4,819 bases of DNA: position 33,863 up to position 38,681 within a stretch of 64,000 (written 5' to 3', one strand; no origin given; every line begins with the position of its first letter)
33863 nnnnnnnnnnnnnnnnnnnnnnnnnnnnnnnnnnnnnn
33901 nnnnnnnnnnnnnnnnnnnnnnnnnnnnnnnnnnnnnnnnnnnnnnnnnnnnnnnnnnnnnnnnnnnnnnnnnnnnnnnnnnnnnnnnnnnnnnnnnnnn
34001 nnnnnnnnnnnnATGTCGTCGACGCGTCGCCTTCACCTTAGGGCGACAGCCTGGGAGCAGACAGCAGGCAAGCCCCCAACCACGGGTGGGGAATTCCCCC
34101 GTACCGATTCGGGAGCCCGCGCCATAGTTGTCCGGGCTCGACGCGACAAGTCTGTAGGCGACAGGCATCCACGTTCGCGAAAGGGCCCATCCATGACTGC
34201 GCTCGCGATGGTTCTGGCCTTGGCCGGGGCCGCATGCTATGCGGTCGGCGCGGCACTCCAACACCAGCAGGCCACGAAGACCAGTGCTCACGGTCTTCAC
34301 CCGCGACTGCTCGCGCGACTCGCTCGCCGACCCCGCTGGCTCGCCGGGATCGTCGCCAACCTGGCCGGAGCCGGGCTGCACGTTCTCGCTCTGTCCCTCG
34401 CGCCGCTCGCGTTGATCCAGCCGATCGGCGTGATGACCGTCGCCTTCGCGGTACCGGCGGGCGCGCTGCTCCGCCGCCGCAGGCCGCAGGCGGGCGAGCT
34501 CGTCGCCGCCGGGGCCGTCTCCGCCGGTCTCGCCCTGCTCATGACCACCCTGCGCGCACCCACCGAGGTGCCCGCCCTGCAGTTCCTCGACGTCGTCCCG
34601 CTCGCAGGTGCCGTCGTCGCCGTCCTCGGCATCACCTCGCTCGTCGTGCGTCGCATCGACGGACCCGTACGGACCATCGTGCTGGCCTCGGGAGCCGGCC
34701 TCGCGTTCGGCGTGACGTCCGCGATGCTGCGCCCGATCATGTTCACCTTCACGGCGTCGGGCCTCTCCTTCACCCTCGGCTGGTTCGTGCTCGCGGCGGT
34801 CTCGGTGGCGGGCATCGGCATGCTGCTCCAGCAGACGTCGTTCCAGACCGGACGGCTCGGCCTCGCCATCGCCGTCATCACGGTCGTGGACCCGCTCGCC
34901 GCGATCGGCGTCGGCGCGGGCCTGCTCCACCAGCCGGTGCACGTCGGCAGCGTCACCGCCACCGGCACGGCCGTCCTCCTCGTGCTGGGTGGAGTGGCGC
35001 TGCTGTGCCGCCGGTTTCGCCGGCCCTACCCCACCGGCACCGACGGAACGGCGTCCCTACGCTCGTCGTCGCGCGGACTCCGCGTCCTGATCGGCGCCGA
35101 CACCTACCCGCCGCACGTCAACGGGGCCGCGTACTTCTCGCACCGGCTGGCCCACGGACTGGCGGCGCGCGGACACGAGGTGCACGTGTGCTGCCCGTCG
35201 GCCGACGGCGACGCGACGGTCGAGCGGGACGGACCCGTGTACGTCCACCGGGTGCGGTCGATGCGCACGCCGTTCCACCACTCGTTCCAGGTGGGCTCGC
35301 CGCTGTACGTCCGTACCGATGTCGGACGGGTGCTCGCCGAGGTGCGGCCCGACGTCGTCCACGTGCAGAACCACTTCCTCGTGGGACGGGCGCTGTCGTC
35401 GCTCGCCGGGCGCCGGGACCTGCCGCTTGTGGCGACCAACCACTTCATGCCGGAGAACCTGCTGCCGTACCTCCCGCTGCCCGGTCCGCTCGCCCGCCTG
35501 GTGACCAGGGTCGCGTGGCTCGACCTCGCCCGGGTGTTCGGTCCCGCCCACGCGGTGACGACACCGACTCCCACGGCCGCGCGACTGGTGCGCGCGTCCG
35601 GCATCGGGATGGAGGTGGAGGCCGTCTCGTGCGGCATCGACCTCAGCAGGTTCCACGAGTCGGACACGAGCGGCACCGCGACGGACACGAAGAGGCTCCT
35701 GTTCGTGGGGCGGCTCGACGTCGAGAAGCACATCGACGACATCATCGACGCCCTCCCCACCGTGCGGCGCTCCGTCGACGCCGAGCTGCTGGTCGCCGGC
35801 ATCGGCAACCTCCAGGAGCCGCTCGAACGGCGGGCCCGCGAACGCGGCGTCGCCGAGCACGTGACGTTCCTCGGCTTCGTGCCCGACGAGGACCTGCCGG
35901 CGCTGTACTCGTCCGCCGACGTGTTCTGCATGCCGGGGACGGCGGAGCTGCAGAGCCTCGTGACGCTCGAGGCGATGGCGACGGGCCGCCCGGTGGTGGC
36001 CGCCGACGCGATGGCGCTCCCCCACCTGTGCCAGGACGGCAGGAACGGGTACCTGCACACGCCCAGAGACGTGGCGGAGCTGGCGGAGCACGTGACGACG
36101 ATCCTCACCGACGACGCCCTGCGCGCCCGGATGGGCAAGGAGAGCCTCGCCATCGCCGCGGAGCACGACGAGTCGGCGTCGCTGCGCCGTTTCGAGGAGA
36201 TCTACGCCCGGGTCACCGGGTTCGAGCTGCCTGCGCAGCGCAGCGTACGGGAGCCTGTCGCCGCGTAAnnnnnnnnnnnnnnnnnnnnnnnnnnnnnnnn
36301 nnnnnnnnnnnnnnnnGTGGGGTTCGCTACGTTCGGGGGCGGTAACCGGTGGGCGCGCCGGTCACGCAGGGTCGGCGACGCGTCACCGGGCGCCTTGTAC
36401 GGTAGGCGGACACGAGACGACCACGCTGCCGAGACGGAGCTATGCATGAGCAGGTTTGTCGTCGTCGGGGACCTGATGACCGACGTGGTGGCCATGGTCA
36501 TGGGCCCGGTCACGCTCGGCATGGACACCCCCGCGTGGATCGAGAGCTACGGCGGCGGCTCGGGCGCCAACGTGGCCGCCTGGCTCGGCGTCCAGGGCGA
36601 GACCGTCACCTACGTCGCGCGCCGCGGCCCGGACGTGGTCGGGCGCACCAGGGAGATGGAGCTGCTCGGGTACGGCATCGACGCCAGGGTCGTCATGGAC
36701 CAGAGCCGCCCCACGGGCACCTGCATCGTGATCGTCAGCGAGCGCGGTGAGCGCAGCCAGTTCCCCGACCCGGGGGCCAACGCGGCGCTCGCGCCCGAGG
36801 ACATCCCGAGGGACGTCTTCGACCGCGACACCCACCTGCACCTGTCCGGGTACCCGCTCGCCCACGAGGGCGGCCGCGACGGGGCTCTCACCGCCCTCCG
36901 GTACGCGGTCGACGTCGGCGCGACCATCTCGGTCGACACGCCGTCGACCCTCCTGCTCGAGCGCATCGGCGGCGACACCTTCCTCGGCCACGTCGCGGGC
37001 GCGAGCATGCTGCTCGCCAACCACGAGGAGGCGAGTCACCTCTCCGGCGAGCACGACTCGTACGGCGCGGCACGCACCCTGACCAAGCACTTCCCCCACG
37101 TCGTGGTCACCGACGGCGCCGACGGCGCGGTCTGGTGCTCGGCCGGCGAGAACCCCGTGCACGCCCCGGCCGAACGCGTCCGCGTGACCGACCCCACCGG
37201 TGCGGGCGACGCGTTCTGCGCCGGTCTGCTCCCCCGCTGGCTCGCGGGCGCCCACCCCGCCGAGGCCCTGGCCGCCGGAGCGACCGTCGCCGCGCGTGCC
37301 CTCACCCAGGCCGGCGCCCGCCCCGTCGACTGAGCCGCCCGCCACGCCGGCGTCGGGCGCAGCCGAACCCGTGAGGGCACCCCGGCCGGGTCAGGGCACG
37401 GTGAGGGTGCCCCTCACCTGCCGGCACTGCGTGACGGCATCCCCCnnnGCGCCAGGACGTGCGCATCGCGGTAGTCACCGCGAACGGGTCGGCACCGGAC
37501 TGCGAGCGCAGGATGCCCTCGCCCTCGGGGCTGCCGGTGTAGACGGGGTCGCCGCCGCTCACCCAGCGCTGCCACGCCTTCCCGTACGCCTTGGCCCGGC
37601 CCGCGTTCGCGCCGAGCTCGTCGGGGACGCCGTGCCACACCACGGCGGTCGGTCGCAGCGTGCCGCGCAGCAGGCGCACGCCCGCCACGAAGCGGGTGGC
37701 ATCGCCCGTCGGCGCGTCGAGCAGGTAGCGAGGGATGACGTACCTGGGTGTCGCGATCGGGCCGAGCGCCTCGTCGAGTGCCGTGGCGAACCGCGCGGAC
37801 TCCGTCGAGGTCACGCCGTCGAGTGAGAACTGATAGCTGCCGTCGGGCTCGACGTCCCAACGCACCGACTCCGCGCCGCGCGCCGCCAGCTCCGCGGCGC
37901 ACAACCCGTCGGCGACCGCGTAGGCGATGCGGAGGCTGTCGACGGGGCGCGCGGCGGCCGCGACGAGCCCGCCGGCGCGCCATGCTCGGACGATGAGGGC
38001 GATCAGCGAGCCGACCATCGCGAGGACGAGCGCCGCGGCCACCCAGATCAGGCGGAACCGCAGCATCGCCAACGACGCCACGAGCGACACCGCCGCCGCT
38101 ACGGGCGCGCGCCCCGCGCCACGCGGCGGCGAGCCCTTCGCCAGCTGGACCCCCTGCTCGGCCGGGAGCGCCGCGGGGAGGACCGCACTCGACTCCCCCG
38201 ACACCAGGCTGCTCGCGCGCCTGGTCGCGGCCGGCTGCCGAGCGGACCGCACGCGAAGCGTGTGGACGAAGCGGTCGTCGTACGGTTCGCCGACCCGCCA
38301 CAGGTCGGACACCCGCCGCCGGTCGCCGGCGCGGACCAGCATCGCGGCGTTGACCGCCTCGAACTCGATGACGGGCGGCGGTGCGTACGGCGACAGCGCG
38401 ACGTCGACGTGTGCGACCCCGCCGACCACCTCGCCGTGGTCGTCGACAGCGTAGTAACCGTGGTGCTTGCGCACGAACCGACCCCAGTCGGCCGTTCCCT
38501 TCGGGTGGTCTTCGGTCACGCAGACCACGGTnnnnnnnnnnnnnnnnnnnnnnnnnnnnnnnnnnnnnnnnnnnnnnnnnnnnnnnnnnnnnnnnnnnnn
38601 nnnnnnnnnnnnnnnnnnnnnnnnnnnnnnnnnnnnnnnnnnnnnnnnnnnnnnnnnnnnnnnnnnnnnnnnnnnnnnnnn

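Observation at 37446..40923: Rhomboid intramembrane protease co-transcribed with an SF2 helicase that carries its own transmembrane hairpin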

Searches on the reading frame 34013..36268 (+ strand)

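Call 3: search_protein_families(library=pfam, proteins=[window:34013-36268:+], max_evalue=0.01)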
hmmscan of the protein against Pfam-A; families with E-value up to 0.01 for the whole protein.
window:34013-36268:+ (751 aa): 8 families
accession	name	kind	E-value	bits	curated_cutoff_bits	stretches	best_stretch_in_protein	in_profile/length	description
PF00534.26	Glycos_transf_1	-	4.5e-38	130.9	26.4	1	552-710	8-168/172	Glycosyl transferases group 1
PF13692.12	Glyco_trans_1_4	-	1e-36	126.7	27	1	560-700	2-142/142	Glycosyl transferases group 1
PF13439.12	Glyco_transf_4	-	1e-25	91.2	28.5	1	369-546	1-170/170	Glycosyltransferase Family 4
PF13579.12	Glyco_trans_4_4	-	1.4e-18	68.2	29.7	1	371-533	2-149/158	Glycosyl transferase 4-like domain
PF20706.3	GT4-conflict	-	1.3e-10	41.2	26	1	534-665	173-312/385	Family 4 Glycosyltransferase in conflict systems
PF13524.12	Glyco_trans_1_2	-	5e-08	33.4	25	1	611-719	27-134/144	Glycosyl transferase-like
PF13477.12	Glyco_trans_4_2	-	3e-06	27.9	23.4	1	370-475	7-105/139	Glycosyl transferase 4-like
PF05653.20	Mg_trans_NIPA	-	0.0093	15.6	26.2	0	104-165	47-109/295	Magnesium transporter NIPA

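Call 4: search_protein_families(library=ncbifam, proteins=[window:34013-36268:+], max_evalue=0.01)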
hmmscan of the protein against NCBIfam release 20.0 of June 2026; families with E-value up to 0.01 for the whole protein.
window:34013-36268:+ (751 aa): 36 families (the best 25 are shown)
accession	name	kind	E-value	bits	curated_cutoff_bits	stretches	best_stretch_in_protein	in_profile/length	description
TIGR03999.1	thiol_BshA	equivalog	5.3e-33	114.5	273.7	1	535-734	169-373/375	N-acetyl-alpha-D-glucosaminyl L-malate synthase BshA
NF041876.1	EPS_EpsE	equivalog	2.6e-26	92.8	400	1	535-713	188-374/389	exopolysaccharide biosynthesis GT4 family glycosyltransferase EpsE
TIGR03449.1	mycothiol_MshA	equivalog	1.1e-24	87.1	462.5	1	444-733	101-402/406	D-inositol-3-phosphate glycosyltransferase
TIGR03088.1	stp2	hypoth_equivalog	1.7e-24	86.6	409.05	1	535-733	162-372/374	TIGR03088 family PEP-CTERM/XrtA system glycosyltransferase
TIGR04063.1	stp3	hypoth_equivalog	6.2e-24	84.6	442.05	1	558-735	212-396/397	TIGR04063 family PEP-CTERM/XrtA system glycosyltransferase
TIGR04047.1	MSMEG_0565_glyc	hypoth_equivalog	1.4e-22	80.3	259.85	1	370-732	12-372/373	MSMEG_0565 family glycosyltransferase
NF049988.1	MGlcDAGSynMgs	equivalog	1.3e-21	77.5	400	2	563-717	217-370/398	alpha-monoglucosyldiacylglycerol synthase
NF053787.1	GlcN_PG_synth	equivalog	1.6e-21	76.6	480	1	410-734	50-359/361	N-acetylglucosaminyl phosphatidylglycerol synthase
TIGR04157.1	glyco_rSAM_CFB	subfamily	1.2e-16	60.7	400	1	558-702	226-368/406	TIGR04157 family glycosyltransferase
NF053513.1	Gtran_IagA_BgsA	equivalog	5.3e-16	58.5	460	1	447-734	45-331/333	LTA glycolipid anchor biosynthesis glycosyltransferase, IagA/BgsA family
TIGR02149.1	glgA_Coryne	subfamily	5.7e-16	58.6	302.4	1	535-717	171-372/391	glycogen synthase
NF007640.0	PRK10307.1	subfamily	2.4e-15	56.4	276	1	555-729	225-402/411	WcaI family glycosyltransferase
NF038229.1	Glyco4_Geo_Pelo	equivalog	3.4e-15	55.9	400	1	591-734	194-336/338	GPMC system family 4 glycosyltransferase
NF041010.1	glycosy_Agl16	equivalog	4.3e-15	55.4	575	1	534-732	157-349/352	glycosylation protein Agl16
NF047684.1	TeichurnBiosyTuaC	equivalog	1.1e-14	54.2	550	1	532-734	184-389/391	teichuronic acid biosynthesis protein TuaC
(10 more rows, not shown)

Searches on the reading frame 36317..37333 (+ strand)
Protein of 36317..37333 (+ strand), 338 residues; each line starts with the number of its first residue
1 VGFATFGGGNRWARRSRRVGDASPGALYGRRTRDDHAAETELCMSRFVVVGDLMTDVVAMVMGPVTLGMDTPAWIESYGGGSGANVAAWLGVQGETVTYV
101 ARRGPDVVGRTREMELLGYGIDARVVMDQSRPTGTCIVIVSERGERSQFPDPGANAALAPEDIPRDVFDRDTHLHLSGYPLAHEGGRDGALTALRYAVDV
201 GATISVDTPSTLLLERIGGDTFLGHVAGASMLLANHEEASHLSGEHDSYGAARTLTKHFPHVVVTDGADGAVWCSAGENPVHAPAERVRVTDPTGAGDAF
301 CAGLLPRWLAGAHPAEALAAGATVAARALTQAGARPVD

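Call 3: search_protein_families(library=pfam, proteins=[window:36317-37333:+], max_evalue=0.01)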
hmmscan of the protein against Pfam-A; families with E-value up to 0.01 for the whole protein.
window:36317-37333:+ (338 aa): 1 family
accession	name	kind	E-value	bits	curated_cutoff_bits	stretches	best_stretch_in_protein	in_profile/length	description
PF00294.29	PfkB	-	8.9e-42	143.9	25.8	1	45-335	2-296/302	pfkB family carbohydrate kinase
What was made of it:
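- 36317..37333 (+): Convergent downstream neighbour: PfkB-family sugar kinase. Pfam PfkB E 8.9e-42 (call 3).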

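Call 4: search_protein_families(library=ncbifam, proteins=[window:36317-37333:+], max_evalue=0.01)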
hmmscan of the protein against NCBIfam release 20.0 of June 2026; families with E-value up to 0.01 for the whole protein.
window:36317-37333:+ (338 aa): 23 families
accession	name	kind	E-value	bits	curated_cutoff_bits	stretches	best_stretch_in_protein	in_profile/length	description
TIGR04382.1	myo_inos_iolC_N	equivalog_domain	2.1e-25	89.6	300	1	76-333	30-294/309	5-dehydro-2-deoxygluconokinase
NF053626.1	RibKinHalex1628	equivalog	2.4e-25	89.6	330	1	77-335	35-279/293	ATP-dependent ribose-1-phosphate kinase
NF006957.1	PRK09434.1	equivalog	6.1e-25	88.3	450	1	79-307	26-259/302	fructokinase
TIGR02152.1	D_ribokin_bact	equivalog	6.8e-25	88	299.65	1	48-335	2-287/298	ribokinase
NF049991.1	TagKinase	equivalog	6.6e-22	77.7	420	1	47-333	10-300/321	tagatose kinase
NF040938.1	KDG_KDGal_kin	equivalog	1.8e-17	63.4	400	1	48-329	2-284/305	bifunctional 2-dehydro-3-deoxygluconokinase/2-dehydro-3-deoxygalactonokinase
NF008353.0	PRK11142.1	equivalog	3.1e-17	63.1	341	1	79-336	38-291/307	ribokinase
TIGR03168.1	1-PFK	subfamily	9.9e-15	54.2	216.4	1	79-334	34-287/305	hexose kinase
TIGR03828.1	pfkB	equivalog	6.4e-14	51.7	292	1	80-334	35-287/305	1-phosphofructokinase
NF041332.1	KDG_KDGal_kin_Halo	equivalog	8.3e-14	51.7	440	1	70-328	23-291/320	bifunctional 2-dehydro-3-deoxygluconokinase/2-dehydro-3-deoxygalactonokinase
NF041134.1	R1P_kin_Thcocales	equivalog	3.8e-13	49.5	500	1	80-335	37-269/291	ADP-dependent ribose-1-phosphate kinase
NF041320.1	pfkB_Halo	equivalog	5.7e-13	48.9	400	1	243-335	191-283/302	1-phosphofructokinase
TIGR02198.1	rfaE_dom_I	equivalog_domain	8.2e-12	44.9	345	1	227-337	189-305/315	D-glycero-beta-D-manno-heptose-7-phosphate kinase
NF007321.0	PRK09813.1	equivalog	1.6e-11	44.2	247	1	261-334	188-260/261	fructoselysine 6-kinase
NF041633.1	trifunc_aldol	exception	9e-11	40.9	700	2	276-330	499-551/580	KHG/KDPG aldolase/sugar kinase fusion protein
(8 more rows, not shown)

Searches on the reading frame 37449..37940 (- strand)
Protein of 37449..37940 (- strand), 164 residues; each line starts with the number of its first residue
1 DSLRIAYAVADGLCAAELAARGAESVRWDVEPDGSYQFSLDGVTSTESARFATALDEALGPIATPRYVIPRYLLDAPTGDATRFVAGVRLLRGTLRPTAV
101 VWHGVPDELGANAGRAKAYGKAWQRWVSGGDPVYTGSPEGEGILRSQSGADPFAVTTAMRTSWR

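Call 36: predict_structure(alignment_id=A3)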
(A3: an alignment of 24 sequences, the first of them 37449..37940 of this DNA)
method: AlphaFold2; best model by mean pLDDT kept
length: 164 residues; sequences in the alignment: 24
mean_pLDDT: 89.3   pTM: 0.83
mean pLDDT of the five models: 89.3, 89.2, 89.0, 89.0, 88.5
residues with pLDDT >= 90: 110; 70-90: 43; 50-70: 3; < 50: 8
segments of 3 or more residues with pLDDT < 50: 157-164
pLDDT, mean of each block of 10 residues (from residue 1): 94 98 95 88 96 95 94 87 88 87 96 98 94 97 89 55 32
secondary structure, 60 per line:
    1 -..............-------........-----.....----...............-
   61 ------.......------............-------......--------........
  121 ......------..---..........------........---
elements in order: H2-15 E26-30 E36-40 H45-59 E67-73 H80-91 E99-104 H113-126 H138-147 H154-161
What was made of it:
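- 37449..37937 (-): C-terminal alpha/beta domain, aa 798-960, family-specific, with no recognisable fold match. Isolated model pLDDT 89.3 (call 36).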

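Call 38: search_protein_representatives(alignment_id=A3)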
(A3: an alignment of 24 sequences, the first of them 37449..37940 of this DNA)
Query: 24 sequences, 163 profile positions. Proteins with E-value up to 0.001 (for the whole library): 966; up to 1e-10: 469; up to 1e-30: 106. The best 150 are listed.
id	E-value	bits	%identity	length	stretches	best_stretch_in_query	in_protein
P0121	8.2e-64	230.6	-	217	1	3-163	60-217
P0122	3.1e-63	228.8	-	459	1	2-163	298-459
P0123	9.2e-63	227.2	-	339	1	2-163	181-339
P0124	2.8e-61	222.4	-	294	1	2-163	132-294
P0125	8.0e-61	220.9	-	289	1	2-162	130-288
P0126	5.7e-57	208.4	-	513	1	2-163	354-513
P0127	9.0e-56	204.5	-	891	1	3-163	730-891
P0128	4.5e-55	202.2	-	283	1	2-162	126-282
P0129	2.5e-54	199.8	-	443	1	3-163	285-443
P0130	4.1e-54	199.1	-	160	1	5-163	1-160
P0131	1.2e-53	197.5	-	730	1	1-163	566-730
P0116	1.3e-53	197.4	-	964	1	2-163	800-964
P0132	2.9e-53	196.4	-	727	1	2-163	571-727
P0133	3.0e-53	196.3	-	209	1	3-163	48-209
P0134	6.1e-53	195.3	-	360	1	3-163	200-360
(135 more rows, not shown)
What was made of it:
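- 37449..37937 (-): The profile finds 966 cluster representatives, in which the match lies at or within a few residues of the C-terminus in nearly all listed hits (a few sit up to ~45 residues upstream) (call 38).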

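Call 40: fold_search(model_id=the predicted structure, library=pdb)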
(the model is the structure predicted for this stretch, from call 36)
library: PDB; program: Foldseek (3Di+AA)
matches with E <= 10: 149; with E <= 0.001: 0
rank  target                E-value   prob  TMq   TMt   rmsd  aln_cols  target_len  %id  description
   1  9gyt_1b               2.8e-01  0.15  0.18  0.25  13.3        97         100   12  High resolution structure of B. oleracea mitoribosome (released 2025-10-15)
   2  6ywe_U                8.3e-01  0.08  0.16  0.18  11.6        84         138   12  The structure of the mitoribosome from Neurospora crassa in the P/E tRNA bound state (released 2020-11-11)
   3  9evs_1b               9.5e-01  0.09  0.17  0.24  11.3        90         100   13  Structure of the flowering plant mitoribosome with P-site tRNA (released 2025-09-03)
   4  5xuk                  1.0e+00  0.09  0.17  0.22   7.8        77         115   10  Crystal structure of Helicobacter pylori holo-[acyl-carrier-protein] synthase (AcpS) in complex with coenzyme A (released 2018-06-27)
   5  3j6b_U                1.1e+00  0.07  0.15  0.24  10.6        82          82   13  Structure of the yeast mitochondrial large ribosomal subunit (released 2014-04-09)
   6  3aqo_A                1.4e+00  0.05  0.24  0.20  16.6       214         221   12  Structure and function of a membrane component SecDF that enhances protein export (released 2011-05-18)
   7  1t05_A                1.7e+00  0.06  0.22  0.09  16.2       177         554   10  HIV-1 reverse transcriptase crosslinked to template-primer with tenofovir-diphosphate bound as the incoming nucleotide (released 2004-05-11)
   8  3aqo_C                1.8e+00  0.10  0.22  0.17  13.0        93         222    9  Structure and function of a membrane component SecDF that enhances protein export (released 2011-05-18)
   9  3aqo_B                1.9e+00  0.07  0.21  0.17  12.6        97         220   13  Structure and function of a membrane component SecDF that enhances protein export (released 2011-05-18)
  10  1f02_T                2.2e+00  0.07  0.16  0.31  10.9        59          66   17  CRYSTAL STRUCTURE OF C-TERMINAL 282-RESIDUE FRAGMENT OF INTIMIN IN COMPLEX WITH TRANSLOCATED INTIMIN RECEPTOR (TIR) IN (released 2000-07-12)
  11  9qit_H                2.2e+00  0.07  0.28  0.12  13.6       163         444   17  Crystal structure of a D-lactate dehydrogenase in complex with D-lactate from Porcellio dilatatus (released 2025-12-03)
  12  6lca_B                2.3e+00  0.03  0.12  0.20  12.6        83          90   11  Crystal structure of human Dishevelled1 PDZ domain homotrimer (released 2020-11-25)
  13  7k8a                  2.5e+00  0.01  0.14  0.05  16.9       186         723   16  CryoEM structure of a trehalose monomycolate transporter in lipid nanodiscs (released 2021-09-22)
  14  3qmn_A                2.7e+00  0.06  0.15  0.19   8.1        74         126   11  Crystal Structure of 4'-Phosphopantetheinyl Transferase AcpS from Vibrio cholerae O1 biovar eltor (released 2011-03-02)
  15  3n79                  2.7e+00  0.05  0.29  0.27  14.7       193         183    8  PduT C38S Mutant from Salmonella enterica Typhimurium (released 2010-10-06)
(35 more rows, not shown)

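Call 44: search_protein_families(library=pfam, proteins=[window:37449-37940:-], max_evalue=10)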
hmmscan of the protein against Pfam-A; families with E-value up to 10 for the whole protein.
window:37449-37940:- (164 aa): 0 families

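Call 75: fold_search(model_id=the predicted structure, library=viral)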
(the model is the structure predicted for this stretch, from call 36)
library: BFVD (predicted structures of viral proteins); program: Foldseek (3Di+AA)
matches with E <= 10: 371; with E <= 0.001: 0
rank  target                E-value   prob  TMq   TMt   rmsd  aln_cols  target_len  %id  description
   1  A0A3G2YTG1            1.1e-01  0.38  0.24  0.22  12.5       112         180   12  (no name in the UniProt tables at hand)
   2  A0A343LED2            1.5e-01  0.13  0.19  0.16  23.0       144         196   10  Uncharacterized protein [Leptospira phage LE4]
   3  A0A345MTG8            3.4e-01  0.07  0.18  0.10  17.1       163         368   16  (no name in the UniProt tables at hand)
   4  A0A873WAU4            6.4e-01  0.08  0.22  0.11  15.2       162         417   12  (no name in the UniProt tables at hand)
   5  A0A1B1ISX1            6.4e-01  0.03  0.11  0.04  17.1       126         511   12  (no name in the UniProt tables at hand)
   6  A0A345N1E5            7.3e-01  0.05  0.20  0.16  17.9       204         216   11  (no name in the UniProt tables at hand)
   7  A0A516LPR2            7.8e-01  0.08  0.11  0.12  12.1        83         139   12  (no name in the UniProt tables at hand)
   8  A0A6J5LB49            7.8e-01  0.05  0.12  0.11  19.2        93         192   19  Uncharacterized protein [uncultured Caudovirales phage]
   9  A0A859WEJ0            1.1e+00  0.20  0.20  0.33   3.1        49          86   12  (no name in the UniProt tables at hand)
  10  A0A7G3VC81            1.2e+00  0.08  0.14  0.22  15.4        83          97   20  Uncharacterized protein [Arthrobacter phage Bumble]
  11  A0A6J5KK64            1.4e+00  0.06  0.14  0.12  13.7        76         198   13  Uncharacterized protein [uncultured Caudovirales phage]
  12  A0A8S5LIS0            1.4e+00  0.04  0.17  0.20  17.8       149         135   12  Terminase small subunit [Siphoviridae sp. ctfYP22]
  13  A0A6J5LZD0            1.5e+00  0.08  0.14  0.19  11.3        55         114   16  Uncharacterized protein [uncultured Caudovirales phage]
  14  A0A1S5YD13            1.5e+00  0.04  0.15  0.09  13.5        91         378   10  Uncharacterized protein [Leptopilina boulardi filamentous virus]
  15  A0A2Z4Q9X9            1.6e+00  0.02  0.11  0.10  16.2        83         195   13  (no name in the UniProt tables at hand)
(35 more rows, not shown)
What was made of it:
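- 37449..37937 (-): Best Foldseek hits are E 0.28 in PDB (call 40) and E 0.11 in BFVD (call 75).
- Tried and rejected: Foldseek gave nothing significant against PDB (call 40) or BFVD (call 75).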

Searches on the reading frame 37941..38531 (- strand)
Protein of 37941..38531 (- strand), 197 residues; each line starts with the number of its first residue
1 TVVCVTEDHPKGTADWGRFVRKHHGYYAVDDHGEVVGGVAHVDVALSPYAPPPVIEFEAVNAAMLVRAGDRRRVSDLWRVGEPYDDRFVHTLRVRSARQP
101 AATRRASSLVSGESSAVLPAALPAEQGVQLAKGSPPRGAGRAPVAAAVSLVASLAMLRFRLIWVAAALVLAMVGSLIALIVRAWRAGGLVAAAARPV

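Call 44: search_protein_families(library=pfam, proteins=[window:37941-38531:-], max_evalue=10)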
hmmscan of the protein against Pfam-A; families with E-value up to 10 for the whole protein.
window:37941-38531:- (197 aa): 1 family
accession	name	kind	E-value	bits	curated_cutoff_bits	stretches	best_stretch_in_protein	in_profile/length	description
PF10007.15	DUF2250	-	0.33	11.5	24.4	1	20-35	73-88/93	Uncharacterized protein conserved in archaea (DUF2250)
